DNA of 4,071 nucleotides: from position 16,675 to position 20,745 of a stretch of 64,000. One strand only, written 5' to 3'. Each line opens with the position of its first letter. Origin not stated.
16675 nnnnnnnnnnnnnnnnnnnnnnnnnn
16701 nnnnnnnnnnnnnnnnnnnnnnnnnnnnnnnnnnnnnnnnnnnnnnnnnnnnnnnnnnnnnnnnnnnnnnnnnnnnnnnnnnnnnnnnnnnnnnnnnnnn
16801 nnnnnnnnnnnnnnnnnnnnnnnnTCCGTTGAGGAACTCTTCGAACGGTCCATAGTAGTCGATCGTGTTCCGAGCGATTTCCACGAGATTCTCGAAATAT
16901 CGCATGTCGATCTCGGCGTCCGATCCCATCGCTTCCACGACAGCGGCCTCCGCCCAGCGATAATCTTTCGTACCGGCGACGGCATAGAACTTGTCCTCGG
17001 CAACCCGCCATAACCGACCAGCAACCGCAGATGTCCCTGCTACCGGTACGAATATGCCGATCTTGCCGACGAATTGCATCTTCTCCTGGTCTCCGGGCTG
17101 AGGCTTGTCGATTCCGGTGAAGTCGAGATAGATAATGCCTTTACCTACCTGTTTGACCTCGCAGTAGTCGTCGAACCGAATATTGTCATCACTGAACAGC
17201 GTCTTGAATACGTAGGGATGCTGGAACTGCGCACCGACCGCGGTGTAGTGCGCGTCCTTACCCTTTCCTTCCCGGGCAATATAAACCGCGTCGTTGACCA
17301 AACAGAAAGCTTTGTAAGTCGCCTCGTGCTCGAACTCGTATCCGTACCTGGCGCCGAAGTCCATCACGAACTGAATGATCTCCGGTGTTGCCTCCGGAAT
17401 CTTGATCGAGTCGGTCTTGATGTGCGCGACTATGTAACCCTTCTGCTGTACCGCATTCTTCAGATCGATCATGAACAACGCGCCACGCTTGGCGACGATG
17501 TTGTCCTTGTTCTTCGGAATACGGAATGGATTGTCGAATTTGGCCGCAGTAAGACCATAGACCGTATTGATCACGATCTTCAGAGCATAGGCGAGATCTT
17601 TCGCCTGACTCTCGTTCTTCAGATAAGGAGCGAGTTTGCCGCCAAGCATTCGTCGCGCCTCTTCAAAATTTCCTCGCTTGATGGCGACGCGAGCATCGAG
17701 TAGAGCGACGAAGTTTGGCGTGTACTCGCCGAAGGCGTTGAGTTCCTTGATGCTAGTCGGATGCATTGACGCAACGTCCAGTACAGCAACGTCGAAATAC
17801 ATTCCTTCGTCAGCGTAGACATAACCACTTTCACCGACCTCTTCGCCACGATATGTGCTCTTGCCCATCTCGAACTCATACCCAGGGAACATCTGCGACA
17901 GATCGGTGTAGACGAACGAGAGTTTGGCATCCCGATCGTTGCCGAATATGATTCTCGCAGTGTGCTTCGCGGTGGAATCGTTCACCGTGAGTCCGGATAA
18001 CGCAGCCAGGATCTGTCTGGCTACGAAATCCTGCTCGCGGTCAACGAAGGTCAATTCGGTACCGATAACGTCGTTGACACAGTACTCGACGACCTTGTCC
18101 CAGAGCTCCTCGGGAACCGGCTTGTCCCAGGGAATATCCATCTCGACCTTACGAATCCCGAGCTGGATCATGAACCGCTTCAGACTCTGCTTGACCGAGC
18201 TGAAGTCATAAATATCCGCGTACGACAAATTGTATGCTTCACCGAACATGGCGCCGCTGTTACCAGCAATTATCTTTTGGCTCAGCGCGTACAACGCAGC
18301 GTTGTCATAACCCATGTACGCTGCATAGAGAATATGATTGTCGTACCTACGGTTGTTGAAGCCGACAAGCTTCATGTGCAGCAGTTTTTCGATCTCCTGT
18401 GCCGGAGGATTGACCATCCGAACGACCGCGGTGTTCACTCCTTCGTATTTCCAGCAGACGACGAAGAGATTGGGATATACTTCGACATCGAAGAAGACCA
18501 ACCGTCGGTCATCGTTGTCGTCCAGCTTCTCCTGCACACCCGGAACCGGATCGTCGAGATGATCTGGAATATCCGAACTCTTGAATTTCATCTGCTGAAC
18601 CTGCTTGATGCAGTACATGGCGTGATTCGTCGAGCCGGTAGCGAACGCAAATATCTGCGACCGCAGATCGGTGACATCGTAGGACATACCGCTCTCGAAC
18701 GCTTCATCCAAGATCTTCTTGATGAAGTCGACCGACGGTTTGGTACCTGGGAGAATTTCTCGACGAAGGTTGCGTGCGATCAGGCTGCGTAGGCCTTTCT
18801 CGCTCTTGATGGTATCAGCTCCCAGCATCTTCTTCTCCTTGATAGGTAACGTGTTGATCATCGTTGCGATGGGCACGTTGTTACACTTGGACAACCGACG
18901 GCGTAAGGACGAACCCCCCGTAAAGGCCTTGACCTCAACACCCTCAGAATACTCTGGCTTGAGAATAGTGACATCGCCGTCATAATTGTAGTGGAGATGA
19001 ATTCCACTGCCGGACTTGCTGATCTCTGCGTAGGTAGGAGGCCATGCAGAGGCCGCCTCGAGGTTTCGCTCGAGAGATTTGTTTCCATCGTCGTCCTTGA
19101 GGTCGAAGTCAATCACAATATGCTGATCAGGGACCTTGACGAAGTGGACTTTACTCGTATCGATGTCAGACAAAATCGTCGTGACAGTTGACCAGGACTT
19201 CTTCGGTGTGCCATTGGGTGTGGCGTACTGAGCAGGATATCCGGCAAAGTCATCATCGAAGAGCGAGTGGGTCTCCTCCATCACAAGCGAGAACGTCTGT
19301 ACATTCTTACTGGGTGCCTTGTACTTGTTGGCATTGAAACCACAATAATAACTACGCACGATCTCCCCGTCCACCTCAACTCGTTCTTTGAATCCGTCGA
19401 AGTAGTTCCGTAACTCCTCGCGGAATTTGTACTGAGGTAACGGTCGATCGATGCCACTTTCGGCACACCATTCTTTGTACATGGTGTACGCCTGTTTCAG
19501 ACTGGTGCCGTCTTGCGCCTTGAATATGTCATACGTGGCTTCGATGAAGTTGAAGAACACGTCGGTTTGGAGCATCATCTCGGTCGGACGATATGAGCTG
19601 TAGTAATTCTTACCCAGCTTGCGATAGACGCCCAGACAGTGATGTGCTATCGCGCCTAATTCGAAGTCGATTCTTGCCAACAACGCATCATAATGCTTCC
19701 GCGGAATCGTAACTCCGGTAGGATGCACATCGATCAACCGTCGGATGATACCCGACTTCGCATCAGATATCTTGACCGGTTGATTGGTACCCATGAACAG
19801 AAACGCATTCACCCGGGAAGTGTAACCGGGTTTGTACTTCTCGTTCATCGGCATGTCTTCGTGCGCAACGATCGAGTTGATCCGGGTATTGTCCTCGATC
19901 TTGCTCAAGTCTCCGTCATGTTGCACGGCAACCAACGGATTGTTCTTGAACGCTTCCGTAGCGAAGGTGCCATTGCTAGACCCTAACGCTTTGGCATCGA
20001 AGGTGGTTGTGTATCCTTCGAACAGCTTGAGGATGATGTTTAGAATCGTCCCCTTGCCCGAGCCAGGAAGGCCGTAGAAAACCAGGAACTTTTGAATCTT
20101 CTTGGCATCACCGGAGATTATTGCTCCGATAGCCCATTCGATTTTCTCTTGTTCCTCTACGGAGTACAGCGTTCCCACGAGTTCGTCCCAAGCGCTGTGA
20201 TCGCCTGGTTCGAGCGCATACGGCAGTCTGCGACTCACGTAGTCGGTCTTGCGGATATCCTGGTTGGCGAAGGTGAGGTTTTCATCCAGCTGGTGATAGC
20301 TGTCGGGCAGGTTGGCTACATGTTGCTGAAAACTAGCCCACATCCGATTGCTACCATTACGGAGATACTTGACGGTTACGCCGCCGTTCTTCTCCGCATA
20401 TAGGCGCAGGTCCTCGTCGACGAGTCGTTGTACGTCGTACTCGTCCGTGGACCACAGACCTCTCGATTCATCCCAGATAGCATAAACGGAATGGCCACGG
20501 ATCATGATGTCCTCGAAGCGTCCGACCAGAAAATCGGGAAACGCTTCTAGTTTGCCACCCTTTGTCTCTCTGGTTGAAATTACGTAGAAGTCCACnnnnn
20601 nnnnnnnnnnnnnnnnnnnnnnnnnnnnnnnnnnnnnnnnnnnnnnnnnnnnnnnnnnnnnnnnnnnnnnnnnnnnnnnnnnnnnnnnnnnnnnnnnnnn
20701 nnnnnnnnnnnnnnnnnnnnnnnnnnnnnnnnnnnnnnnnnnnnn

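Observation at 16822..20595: Single 1257-aa polypeptide combining SF3 helicase, AEP primase and family B polymerase, in a non-canonical domain order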

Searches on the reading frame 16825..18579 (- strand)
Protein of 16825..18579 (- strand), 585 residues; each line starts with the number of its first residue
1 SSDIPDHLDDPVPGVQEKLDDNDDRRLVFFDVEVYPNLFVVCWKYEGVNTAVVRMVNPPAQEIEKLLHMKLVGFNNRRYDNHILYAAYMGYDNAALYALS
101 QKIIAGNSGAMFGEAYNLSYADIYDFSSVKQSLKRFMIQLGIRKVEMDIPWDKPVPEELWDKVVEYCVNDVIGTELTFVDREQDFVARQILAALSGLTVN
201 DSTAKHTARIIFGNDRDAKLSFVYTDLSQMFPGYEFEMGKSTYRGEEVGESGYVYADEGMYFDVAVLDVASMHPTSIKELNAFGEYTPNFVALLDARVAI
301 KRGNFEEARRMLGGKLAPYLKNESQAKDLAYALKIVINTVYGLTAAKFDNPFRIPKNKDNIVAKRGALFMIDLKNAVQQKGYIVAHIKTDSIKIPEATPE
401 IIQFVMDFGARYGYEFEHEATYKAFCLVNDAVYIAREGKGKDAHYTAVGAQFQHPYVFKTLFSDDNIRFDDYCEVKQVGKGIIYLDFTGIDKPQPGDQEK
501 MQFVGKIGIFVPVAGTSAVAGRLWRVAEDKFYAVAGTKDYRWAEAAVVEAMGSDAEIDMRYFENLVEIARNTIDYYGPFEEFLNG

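Call 42: search_solved_structures(query=A1, max_evalue=10, show_alignments=4)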
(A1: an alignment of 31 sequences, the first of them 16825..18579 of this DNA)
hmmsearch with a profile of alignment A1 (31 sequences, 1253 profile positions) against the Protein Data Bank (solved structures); distinct sequences matched with E-value up to 10: 16.
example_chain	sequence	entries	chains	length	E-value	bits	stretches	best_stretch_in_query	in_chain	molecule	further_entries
3k57_A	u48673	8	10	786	0.00045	20.9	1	917-1060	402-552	DNA polymerase II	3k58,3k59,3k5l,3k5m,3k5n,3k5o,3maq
1q8i_A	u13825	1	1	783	0.00082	20.1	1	917-1060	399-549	DNA polymerase II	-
8g99_A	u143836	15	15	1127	0.077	13.5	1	998-1146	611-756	DNA polymerase alpha catalytic subunit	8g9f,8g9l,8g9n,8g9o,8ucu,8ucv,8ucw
3clh_A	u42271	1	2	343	0.12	12.9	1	1040-1102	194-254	3-dehydroquinate synthase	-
9mj5_S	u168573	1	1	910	0.15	12.6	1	999-1142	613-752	DNA polymerase alpha catalytic subunit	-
5iud_A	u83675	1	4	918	0.15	12.6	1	999-1142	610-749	DNA polymerase alpha catalytic subunit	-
4q5v_A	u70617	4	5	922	0.15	12.6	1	999-1142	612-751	DNA polymerase alpha catalytic subunit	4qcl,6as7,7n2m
9lur_A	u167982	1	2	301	0.19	12.3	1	169-215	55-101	ESX-1 secretion system protein EccA1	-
8vy3_C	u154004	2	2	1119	0.2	12.1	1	999-1142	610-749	DNA polymerase alpha catalytic subunit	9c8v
5exr_C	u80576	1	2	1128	0.21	12.1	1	999-1142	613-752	DNA polymerase alpha catalytic subunit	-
7u5c_C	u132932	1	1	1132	0.21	12.1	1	999-1142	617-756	DNA polymerase alpha catalytic subunit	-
8d0b_F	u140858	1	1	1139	0.21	12.1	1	999-1142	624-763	DNA polymerase alpha catalytic subunit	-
7opl_A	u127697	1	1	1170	0.22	12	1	999-1142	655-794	DNA polymerase alpha catalytic subunit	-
5lfi_A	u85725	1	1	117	0.89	10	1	592-662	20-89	Lactococcin-A immunity protein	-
9vel_r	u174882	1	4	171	0.97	9.9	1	18-65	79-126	Gp29.2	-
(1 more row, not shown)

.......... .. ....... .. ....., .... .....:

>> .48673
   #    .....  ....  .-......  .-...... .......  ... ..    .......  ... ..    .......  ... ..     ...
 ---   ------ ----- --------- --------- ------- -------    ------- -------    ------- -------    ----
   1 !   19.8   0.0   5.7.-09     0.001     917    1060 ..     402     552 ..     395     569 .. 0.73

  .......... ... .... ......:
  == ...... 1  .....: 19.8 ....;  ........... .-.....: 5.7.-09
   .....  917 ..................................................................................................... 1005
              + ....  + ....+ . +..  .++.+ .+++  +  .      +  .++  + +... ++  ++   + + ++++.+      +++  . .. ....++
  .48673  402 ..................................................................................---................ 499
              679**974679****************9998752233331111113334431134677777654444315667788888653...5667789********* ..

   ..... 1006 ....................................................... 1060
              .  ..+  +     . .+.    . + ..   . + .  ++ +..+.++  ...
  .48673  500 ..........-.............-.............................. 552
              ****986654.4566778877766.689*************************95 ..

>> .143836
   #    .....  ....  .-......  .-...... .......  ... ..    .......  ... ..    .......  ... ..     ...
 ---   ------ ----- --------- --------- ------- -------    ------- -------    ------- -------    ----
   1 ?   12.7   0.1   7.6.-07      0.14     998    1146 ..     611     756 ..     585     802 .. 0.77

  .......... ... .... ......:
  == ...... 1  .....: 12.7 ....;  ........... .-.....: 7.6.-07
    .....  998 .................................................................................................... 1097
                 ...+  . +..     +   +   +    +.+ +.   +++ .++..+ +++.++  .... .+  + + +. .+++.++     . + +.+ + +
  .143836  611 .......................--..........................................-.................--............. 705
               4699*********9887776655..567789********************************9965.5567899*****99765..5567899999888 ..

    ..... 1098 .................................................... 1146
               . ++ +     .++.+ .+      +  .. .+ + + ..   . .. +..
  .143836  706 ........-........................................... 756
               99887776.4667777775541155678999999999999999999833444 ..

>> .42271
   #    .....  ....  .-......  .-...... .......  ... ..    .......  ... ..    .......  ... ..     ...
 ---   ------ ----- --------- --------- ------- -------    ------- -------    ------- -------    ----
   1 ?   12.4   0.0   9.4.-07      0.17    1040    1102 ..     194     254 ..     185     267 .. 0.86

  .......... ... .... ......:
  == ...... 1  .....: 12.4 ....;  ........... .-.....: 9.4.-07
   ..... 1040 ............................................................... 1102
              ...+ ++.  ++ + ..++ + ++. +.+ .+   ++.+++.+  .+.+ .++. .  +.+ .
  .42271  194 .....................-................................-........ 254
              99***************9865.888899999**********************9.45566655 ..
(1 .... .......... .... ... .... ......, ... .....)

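Call 43: predict_structure(alignment_id=A1)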
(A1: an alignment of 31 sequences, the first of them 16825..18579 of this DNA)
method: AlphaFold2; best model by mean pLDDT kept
length: 585 residues; sequences in the alignment: 31
mean_pLDDT: 86.7   pTM: 0.80
mean pLDDT of the five models: 86.7, 84.9, 83.6, 83.3, 82.3
residues with pLDDT >= 90: 305; 70-90: 233; 50-70: 24; < 50: 23
segments of 3 or more residues with pLDDT < 50: 1-23
pLDDT, mean of each block of 10 residues (from residue 1): 28 37 75 97 86 95 93 90 96 96 89 87 88 93 89 94 97 95 86 86 85 86 84 81 82 88 92 87 90 87 85 79 75 81 61 64 87 96 92 96 96 88 93 89 86 92 91 93 93 89 95 90 94 93 94 90 95 95 88
secondary structure, 60 per line:
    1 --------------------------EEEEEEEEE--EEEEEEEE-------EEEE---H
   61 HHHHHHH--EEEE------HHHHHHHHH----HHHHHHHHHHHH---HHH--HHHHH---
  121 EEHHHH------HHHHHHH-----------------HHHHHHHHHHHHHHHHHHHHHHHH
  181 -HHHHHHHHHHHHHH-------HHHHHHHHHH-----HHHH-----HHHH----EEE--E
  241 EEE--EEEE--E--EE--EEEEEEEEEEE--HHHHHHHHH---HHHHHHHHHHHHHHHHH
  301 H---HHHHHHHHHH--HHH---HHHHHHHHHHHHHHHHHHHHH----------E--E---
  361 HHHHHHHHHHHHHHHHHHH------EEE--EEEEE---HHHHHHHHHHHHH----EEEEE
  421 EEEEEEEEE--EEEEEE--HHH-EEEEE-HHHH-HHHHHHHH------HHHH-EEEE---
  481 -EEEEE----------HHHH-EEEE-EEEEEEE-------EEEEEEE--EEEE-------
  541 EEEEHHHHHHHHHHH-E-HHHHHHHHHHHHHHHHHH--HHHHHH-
elements in order: E27-35 E38-45 E53-56 H60-67 E70-73 H80-88 H93-104 H113-117 H123-126 H133-139 H157-180 H182-195 H203-212 H218-221 H227-230 E235-237 E240-243 E246-249 E259-269 H272-280 H284-301 H305-314 H323-343 H361-379 E386-388 E391-395 H399-411 E416-429 E432-437 E444-448 H450-453 H455-462 H469-472 E474-477 E482-486 H497-500 E502-505 E507-513 E521-527 E530-533 E541-544 H545-555 H559-576 H579-584

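Call 47: fold_search(model_id=the predicted structure, library=pdb)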
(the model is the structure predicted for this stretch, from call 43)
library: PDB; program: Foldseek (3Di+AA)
matches with E <= 10: 988; with E <= 0.001: 194
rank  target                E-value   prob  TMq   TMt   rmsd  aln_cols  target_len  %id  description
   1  4k8x_A                5.7e-19  1.00  0.48  0.39  10.6       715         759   13  Binary complex of 9N DNA polymerase in the replicative state (released 2013-06-26)
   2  6is7_A                1.3e-16  1.00  0.51  0.41  10.2       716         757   13  Structure of 9N-I DNA polymerase incorporation with dA in the active site (released 2019-08-28)
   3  6is7_B                2.0e-16  1.00  0.50  0.41  10.2       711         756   13  Structure of 9N-I DNA polymerase incorporation with dA in the active site (released 2019-08-28)
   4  6wya_A                2.4e-16  1.00  0.50  0.40  10.2       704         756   13  RTX (Reverse Transcription Xenopolymerase) in complex with a DNA duplex and dAMPNPP (released 2020-08-19)
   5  3k5l_A                2.6e-16  1.00  0.51  0.40   9.3       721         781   14  Crystal structure of E.coli Pol II-abasic DNA-dATP Lt(0, 3) ternary complex (released 2010-02-02)
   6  7om3_A                2.9e-16  1.00  0.49  0.40  10.3       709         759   14  Crystal structure of KOD DNA Polymerase in a binary complex with Hypoxanthine containing template (released 2021-10-13)
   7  3a2f_A                3.1e-16  1.00  0.50  0.40   9.3       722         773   13  Crystal Structure of Pyrococcus furiosus DNA polymerase/PCNA monomer mutant complex (released 2009-11-03)
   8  9oat_A                3.3e-16  1.00  0.47  0.38  10.6       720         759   13  TNA polymerase, 5-270, binary complex (released 2025-12-10)
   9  6q4t_A                3.3e-16  1.00  0.45  0.37  10.8       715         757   14  KOD DNA pol in a closed ternary complex with 7-deaza-7-(2-(2-hydroxyethoxy)-N-(prop-2-yn-1-yl)acetamide)-2-dATP (released 2019-02-27)
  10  8d9d_C                3.8e-16  1.00  0.48  0.30  10.2       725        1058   13  Human DNA polymerase-alpha/primase elongation complex II bound to primer/template (released 2023-04-19)
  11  8g9l_A                4.0e-16  1.00  0.50  0.36  10.1       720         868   14  DNA initiation subcomplex of Xenopus laevis DNA polymerase alpha-primase (released 2023-04-12)
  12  8v6g_A                4.2e-16  1.00  0.50  0.31  10.1       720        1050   14  DNA initiation complex (configuration 1) of Xenopus laevis DNA polymerase alpha-primase (released 2023-12-20)
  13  4k8z_A                7.6e-16  1.00  0.49  0.40  10.0       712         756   15  KOD Polymerase in binary complex with dsDNA (released 2013-06-26)
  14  5omq_A                8.4e-16  1.00  0.47  0.38  10.6       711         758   14  Ternary complex of 9N DNA polymerase in the replicative state with three metal ions in the active site (released 2017-12-20)
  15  4fyd_A                1.1e-15  1.00  0.54  0.40   9.3       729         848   14  Crystal structure of yeast DNA polymerase alpha bound to DNA/RNA and dGTP (released 2013-02-27)
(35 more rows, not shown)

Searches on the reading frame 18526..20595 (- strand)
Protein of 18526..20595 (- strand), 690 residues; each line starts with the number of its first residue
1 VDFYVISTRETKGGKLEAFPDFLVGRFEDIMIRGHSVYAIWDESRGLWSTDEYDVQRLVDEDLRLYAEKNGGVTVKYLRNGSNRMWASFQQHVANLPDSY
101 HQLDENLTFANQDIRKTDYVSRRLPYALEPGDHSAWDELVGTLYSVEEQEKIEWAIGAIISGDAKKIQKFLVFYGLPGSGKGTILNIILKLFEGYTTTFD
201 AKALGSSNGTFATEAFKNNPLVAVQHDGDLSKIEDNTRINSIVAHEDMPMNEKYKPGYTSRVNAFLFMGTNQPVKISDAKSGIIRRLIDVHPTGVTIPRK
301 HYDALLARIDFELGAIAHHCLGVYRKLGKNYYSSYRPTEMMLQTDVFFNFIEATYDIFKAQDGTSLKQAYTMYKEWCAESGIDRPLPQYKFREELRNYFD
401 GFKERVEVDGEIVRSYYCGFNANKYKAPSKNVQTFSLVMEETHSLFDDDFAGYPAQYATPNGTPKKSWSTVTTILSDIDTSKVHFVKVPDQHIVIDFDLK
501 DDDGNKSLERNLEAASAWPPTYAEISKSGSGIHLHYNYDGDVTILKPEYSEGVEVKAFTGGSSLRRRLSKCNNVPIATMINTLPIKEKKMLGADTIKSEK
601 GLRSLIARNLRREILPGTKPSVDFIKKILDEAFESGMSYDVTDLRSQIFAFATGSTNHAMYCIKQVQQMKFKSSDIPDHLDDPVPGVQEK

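Call 45: predict_structure(alignment_id=A2)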
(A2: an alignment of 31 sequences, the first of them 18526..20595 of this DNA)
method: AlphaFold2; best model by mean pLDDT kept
length: 690 residues; sequences in the alignment: 31
mean_pLDDT: 77.3   pTM: 0.47
mean pLDDT of the five models: 77.3, 70.9, 70.7, 69.2, 66.7
residues with pLDDT >= 90: 128; 70-90: 404; 50-70: 96; < 50: 62
segments of 3 or more residues with pLDDT < 50: 250-260, 277-281, 340-343, 423-435, 587-594, 675-690
pLDDT, mean of each block of 10 residues (from residue 1): 90 87 85 89 86 88 90 83 84 88 81 84 88 94 91 93 72 79 91 82 53 62 71 52 52 42 74 54 68 84 92 95 91 67 60 76 88 82 76 81 84 86 42 53 86 89 84 91 88 88 80 77 86 88 77 80 84 81 48 54 83 65 84 80 87 77 84 54 34
secondary structure, 60 per line:
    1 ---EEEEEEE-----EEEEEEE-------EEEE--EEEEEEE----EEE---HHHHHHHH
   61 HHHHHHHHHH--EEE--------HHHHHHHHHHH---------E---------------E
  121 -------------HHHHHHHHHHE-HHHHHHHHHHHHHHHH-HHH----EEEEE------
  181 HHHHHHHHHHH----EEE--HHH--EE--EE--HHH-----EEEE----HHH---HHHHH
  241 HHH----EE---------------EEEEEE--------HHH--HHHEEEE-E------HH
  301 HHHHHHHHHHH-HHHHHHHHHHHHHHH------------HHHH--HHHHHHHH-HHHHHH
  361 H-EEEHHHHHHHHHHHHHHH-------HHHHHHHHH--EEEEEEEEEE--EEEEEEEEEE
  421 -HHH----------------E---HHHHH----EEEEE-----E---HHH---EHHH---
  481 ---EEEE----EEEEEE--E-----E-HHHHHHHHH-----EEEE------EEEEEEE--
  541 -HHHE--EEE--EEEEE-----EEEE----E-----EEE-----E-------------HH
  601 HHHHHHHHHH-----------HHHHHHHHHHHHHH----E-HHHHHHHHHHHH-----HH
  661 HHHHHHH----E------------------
elements in order (helices of 4 or more, strands of 3 or more residues): E4-10 E16-22 E30-33 E36-42 E47-49 H53-70 E73-75 H84-94 H134-143 H146-161 E170-174 H181-191 E196-198 E222-225 H236-243 E265-270 E287-290 H299-311 H313-327 H340-343 H346-353 H355-361 E363-365 H366-380 H388-396 E399-408 E411-420 H445-449 E454-458 E484-487 E492-497 H508-516 E522-525 E532-538 E548-550 E553-557 E563-566 E577-579 H599-610 H622-635 H642-653 H659-667

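Call 48: fold_search(model_id=the predicted structure, library=pdb)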
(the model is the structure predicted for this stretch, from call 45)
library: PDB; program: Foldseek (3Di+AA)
matches with E <= 10: 1527; with E <= 0.001: 272
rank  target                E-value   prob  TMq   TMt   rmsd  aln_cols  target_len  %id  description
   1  9im1_A                3.0e-11  1.00  0.34  0.42  15.8       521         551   12  The Cryo-EM structure of MPXV E5 in complex with ssDNA in intermediate state 1 (released 2025-06-18)
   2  8ww7_H                3.0e-10  1.00  0.29  0.24  15.8       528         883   13  Structure of AMPPNP-Form AsfvPrimPol Dodecamer (released 2025-04-30)
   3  9ilz_F                3.2e-10  1.00  0.32  0.39  13.9       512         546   11  The Cryo-EM structure of MPXV E5 in complex with ssDNA (released 2025-06-18)
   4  8iqh_D                3.4e-10  1.00  0.27  0.22  17.1       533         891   14  Structure of Full-Length AsfvPrimPol in Apo-Form (released 2023-07-26)
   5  8wgy_E                4.1e-10  1.00  0.34  0.31  12.8       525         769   11  MPOX E5 hexamer AMP-PNP and ssDNA bound form with clear primase domain (released 2024-10-16)
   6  7ola_C                4.6e-10  1.00  0.32  0.48   8.4       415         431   13  Structure of Primase-Helicase in SaPI5 (released 2022-07-13)
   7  9im2_C                4.6e-10  1.00  0.34  0.34  12.2       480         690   12  The Cryo-EM structure of MPXV E5 in complex with ssDNA in intermediate state 3 (released 2025-06-18)
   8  8wh6_D                6.1e-10  1.00  0.35  0.42  13.3       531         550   10  MPOX E5 hexamer ADP and ssDNA bound and clear primase domain conformation (released 2024-09-25)
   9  8wh0_A                9.1e-10  1.00  0.33  0.48  12.1       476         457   12  MPOX E5 hexamer ssDNA and AMP-PNP bound conformation (released 2024-10-09)
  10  8iqi_C                9.1e-10  1.00  0.31  0.25  15.4       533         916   13  Structure of Full-Length AsfvPrimPol in Complex-Form (released 2023-07-26)
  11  8xj8_A                1.0e-09  1.00  0.34  0.52   8.4       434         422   11  The Cryo-EM structure of MPXV E5 C-terminal in complex with DNA (released 2024-05-01)
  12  8wvz_D                1.0e-09  1.00  0.31  0.33  15.6       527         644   13  Structure of ADP-Form AsfvPrimPol Hexamer (released 2024-10-30)
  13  8iqh_C                1.0e-09  1.00  0.28  0.22  16.7       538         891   12  Structure of Full-Length AsfvPrimPol in Apo-Form (released 2023-07-26)
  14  7ola_A                1.1e-09  1.00  0.32  0.46   8.6       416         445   14  Structure of Primase-Helicase in SaPI5 (released 2022-07-13)
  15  8ww7_B                1.1e-09  1.00  0.31  0.25  15.6       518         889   13  Structure of AMPPNP-Form AsfvPrimPol Dodecamer (released 2025-04-30)
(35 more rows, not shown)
